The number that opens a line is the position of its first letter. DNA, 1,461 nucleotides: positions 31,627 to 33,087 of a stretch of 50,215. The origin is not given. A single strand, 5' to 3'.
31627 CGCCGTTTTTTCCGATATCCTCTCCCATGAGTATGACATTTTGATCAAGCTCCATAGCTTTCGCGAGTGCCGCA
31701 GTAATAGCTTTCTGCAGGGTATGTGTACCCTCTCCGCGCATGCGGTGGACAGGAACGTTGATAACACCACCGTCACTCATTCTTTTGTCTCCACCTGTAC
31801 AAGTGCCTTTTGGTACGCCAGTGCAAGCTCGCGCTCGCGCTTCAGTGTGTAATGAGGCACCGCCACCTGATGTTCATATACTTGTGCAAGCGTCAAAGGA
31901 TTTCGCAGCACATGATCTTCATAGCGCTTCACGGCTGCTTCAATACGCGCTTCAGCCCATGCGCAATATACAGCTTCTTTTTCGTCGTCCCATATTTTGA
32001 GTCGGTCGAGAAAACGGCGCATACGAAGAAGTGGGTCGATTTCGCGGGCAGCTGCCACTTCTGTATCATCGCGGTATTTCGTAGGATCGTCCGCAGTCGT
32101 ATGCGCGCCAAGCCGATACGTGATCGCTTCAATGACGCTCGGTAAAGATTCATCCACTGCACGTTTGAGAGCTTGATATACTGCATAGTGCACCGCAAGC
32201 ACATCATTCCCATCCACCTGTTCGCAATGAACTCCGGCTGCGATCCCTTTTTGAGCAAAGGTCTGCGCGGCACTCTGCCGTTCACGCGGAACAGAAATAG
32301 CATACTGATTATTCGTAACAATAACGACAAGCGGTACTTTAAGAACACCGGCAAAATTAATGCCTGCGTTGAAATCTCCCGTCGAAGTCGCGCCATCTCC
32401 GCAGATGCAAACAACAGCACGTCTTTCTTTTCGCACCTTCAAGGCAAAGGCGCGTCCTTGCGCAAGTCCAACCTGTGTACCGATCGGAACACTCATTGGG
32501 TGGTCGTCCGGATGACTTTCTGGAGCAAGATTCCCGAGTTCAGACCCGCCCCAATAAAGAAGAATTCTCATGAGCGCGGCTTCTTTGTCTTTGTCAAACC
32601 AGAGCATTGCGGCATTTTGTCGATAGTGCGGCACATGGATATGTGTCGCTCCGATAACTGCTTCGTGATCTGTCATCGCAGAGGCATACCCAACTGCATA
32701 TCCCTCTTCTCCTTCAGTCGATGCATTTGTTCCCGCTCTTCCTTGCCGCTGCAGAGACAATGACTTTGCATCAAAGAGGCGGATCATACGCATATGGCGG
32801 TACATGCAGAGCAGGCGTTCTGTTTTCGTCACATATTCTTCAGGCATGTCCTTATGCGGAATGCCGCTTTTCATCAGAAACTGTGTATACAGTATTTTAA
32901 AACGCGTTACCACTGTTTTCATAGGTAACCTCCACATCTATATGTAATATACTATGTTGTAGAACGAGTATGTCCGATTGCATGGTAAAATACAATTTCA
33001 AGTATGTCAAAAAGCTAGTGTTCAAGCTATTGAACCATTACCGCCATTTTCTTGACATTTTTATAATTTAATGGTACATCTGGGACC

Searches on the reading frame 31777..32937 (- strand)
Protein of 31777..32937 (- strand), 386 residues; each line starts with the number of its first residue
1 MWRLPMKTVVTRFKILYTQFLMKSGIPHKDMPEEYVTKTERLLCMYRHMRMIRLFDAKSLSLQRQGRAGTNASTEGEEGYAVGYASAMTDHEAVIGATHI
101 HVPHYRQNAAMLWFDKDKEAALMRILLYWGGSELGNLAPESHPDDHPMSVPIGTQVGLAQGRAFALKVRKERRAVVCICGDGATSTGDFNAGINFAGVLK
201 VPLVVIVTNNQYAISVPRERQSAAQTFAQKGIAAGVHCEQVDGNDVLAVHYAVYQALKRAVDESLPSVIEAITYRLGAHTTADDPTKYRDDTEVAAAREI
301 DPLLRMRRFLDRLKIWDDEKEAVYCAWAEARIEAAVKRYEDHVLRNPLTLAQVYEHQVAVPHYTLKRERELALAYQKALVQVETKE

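Call 3: search_protein_families(library=pfam, proteins=[window:31777-32937:-], max_evalue=0.1)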
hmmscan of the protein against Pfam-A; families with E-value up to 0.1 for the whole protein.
window:31777-32937:- (386 aa): 4 families
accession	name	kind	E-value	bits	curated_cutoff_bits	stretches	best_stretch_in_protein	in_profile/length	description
PF00676.26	E1_dh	-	2e-65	221.1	22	1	46-342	1-294/300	Dehydrogenase E1 component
PF13292.11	DXP_synthase_N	-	4.3e-08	33.2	21.2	1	153-215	114-176/274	1-deoxy-D-xylulose-5-phosphate synthase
PF02775.26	TPP_enzyme_C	-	5.6e-06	26.7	21.9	1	155-270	29-150/151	Thiamine pyrophosphate enzyme, C-terminal TPP binding domain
PF03472.21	Autoind_bind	-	0.076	13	23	0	285-345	43-100/149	Autoinducer binding domain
